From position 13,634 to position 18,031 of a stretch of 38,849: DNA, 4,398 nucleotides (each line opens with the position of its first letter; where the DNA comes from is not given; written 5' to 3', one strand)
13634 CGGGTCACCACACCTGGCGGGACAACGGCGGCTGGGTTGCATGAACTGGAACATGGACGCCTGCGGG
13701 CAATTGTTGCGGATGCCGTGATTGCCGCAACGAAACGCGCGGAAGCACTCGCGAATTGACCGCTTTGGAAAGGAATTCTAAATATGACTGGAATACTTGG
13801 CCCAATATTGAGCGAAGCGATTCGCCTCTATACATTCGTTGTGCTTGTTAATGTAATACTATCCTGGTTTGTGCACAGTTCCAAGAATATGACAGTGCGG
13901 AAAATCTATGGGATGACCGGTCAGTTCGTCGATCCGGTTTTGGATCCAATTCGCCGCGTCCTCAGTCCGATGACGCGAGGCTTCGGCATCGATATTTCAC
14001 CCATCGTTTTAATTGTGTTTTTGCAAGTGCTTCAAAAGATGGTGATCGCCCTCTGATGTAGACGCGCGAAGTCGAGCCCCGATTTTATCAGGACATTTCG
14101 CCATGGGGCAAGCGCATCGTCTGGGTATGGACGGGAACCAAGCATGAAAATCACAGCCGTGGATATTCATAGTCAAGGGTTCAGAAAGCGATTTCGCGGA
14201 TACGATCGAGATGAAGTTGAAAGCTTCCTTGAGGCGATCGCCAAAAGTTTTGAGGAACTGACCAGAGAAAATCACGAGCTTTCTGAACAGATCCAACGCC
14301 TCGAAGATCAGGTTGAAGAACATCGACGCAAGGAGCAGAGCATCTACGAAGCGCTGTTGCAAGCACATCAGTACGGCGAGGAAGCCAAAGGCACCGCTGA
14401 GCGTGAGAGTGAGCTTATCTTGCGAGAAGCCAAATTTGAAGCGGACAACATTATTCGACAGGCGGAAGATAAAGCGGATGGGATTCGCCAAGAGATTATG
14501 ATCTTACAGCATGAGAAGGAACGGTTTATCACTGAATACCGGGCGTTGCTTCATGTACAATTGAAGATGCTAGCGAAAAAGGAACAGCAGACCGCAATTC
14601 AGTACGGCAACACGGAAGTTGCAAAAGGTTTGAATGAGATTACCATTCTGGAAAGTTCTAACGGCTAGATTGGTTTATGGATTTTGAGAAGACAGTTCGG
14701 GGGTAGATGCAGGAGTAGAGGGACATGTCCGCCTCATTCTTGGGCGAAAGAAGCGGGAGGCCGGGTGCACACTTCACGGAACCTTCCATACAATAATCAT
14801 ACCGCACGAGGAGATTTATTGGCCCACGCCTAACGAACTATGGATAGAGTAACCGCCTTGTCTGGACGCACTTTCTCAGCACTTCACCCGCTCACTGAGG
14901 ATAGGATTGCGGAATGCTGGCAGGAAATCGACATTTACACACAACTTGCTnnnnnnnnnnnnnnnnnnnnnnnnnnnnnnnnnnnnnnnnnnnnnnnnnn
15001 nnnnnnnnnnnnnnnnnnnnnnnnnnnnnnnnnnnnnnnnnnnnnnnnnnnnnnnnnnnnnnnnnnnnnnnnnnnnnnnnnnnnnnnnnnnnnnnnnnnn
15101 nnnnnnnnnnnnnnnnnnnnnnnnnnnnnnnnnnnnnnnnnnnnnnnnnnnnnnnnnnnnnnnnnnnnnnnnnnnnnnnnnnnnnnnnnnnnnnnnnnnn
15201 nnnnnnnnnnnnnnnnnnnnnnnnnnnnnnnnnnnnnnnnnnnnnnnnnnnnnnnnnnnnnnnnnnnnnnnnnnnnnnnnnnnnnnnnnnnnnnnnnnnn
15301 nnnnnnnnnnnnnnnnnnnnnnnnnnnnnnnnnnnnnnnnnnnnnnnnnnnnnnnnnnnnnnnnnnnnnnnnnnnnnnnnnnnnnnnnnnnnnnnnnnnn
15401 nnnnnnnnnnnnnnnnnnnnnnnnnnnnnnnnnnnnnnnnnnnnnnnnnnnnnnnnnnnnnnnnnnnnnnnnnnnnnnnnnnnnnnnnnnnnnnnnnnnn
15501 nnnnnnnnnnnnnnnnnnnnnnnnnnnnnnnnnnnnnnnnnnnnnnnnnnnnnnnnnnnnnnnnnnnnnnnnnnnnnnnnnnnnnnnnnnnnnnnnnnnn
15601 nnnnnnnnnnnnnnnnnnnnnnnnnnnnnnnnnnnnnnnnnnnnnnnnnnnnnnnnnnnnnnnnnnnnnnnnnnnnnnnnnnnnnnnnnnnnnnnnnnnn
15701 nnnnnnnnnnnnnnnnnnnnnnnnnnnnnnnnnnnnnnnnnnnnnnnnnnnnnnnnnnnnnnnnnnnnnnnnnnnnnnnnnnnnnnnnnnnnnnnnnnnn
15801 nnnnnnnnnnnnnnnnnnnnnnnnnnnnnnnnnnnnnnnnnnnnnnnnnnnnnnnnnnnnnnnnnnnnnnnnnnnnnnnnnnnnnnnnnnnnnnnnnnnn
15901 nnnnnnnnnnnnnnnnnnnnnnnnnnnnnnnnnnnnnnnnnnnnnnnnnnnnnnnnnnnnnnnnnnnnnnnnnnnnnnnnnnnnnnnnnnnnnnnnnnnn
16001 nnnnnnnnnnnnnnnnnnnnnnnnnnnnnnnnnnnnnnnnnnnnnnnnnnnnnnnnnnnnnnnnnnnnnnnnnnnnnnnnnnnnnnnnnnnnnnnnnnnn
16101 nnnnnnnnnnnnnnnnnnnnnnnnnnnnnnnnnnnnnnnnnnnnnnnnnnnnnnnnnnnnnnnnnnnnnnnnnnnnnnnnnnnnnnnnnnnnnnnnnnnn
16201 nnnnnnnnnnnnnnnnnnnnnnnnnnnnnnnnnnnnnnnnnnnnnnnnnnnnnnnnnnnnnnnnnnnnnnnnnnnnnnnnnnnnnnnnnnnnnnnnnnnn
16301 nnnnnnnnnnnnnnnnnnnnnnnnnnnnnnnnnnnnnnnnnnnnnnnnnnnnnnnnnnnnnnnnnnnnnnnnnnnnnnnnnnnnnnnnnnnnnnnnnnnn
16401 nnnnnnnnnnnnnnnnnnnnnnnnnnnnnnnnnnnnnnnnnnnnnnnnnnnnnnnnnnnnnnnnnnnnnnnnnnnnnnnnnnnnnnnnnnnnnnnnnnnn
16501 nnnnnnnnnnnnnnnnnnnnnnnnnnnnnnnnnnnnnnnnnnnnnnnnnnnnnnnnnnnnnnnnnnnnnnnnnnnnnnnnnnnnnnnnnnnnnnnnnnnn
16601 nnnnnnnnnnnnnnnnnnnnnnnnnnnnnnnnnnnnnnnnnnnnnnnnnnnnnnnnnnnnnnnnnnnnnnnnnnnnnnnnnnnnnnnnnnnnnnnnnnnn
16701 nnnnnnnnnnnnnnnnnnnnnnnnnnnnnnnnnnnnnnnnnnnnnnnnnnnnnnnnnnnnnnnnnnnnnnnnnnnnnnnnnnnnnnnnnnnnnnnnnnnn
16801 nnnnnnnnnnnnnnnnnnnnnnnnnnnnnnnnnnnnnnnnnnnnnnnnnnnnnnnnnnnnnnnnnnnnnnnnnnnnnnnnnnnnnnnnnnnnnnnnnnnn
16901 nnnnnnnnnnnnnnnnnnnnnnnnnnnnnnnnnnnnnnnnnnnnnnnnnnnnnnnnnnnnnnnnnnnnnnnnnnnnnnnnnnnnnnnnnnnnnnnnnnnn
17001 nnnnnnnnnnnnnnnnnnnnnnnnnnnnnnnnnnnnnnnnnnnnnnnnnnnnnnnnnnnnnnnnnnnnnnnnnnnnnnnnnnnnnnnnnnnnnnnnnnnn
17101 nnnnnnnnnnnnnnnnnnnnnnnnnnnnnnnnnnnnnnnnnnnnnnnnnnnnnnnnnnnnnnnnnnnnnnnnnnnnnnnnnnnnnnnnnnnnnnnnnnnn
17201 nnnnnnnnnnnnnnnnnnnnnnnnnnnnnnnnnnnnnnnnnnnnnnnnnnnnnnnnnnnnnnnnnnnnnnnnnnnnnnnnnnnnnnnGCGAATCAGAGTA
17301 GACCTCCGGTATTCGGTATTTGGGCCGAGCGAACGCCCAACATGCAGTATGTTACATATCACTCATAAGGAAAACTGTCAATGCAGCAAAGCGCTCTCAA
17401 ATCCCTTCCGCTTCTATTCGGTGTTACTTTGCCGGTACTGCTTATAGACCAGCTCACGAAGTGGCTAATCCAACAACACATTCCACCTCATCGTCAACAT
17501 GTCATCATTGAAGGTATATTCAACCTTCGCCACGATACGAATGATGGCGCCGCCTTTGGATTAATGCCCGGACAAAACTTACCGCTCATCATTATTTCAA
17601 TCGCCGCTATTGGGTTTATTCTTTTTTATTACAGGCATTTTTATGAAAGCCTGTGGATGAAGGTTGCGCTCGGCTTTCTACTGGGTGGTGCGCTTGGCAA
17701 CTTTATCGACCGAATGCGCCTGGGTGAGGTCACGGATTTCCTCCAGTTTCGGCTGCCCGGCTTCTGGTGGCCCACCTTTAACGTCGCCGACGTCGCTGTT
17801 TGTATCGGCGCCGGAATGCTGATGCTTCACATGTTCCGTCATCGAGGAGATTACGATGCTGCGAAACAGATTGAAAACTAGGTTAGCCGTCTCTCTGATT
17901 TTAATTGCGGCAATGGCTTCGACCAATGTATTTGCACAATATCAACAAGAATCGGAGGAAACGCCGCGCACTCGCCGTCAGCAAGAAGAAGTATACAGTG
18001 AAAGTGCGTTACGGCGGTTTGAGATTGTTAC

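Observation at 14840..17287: IleRS homologue in the ancestral ileS slot with all catalytic signatures degenerate (candidate pseudo-synthetase)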

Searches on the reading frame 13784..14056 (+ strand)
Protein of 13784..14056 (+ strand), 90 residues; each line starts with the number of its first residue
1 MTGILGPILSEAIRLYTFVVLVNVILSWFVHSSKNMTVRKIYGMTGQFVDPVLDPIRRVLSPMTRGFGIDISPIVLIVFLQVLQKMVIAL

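Call 14: search_protein_families(library=pfam, proteins=[window:13784-14056:+], max_evalue=0.001)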
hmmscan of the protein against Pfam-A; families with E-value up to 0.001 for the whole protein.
window:13784-14056:+ (90 aa): 1 family
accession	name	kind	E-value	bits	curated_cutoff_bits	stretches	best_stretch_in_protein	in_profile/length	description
PF02325.22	YGGT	-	4.9e-18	65.7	27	1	12-86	3-69/70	YGGT family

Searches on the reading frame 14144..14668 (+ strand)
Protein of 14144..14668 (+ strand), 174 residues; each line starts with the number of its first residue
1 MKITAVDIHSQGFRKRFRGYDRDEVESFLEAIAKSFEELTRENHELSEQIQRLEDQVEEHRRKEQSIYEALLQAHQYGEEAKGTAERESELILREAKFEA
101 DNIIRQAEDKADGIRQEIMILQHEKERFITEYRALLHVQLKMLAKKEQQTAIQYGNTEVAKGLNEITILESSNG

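Call 14: search_protein_families(library=pfam, proteins=[window:14144-14668:+], max_evalue=0.001)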
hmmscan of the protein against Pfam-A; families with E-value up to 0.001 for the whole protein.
window:14144-14668:+ (174 aa): 1 family
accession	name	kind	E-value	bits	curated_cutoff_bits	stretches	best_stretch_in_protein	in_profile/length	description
PF05103.18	DivIVA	-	2e-35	122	28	1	3-132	1-130/131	DivIVA protein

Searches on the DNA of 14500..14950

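Call 68: search_rna_families(source=window, start=14500, end=14950, threshold=evalue, max_evalue=1)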
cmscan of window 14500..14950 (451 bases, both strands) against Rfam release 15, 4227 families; matches with E-value up to 1: 0.
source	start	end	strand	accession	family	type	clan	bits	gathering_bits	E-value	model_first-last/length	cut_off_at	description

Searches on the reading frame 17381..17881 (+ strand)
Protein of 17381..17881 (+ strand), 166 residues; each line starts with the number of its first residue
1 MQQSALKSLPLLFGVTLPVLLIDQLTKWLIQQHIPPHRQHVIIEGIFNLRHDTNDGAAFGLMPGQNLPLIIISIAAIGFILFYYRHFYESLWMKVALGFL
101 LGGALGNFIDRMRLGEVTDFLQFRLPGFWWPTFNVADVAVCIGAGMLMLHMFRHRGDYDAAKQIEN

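Call 14: search_protein_families(library=pfam, proteins=[window:17381-17881:+], max_evalue=0.001)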
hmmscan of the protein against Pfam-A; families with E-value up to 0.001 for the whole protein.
window:17381-17881:+ (166 aa): 1 family
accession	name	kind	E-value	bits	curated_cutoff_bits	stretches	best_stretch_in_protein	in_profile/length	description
PF01252.23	Peptidase_A8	-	5.7e-42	143.7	25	1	16-152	2-141/142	Signal peptidase (SPase) II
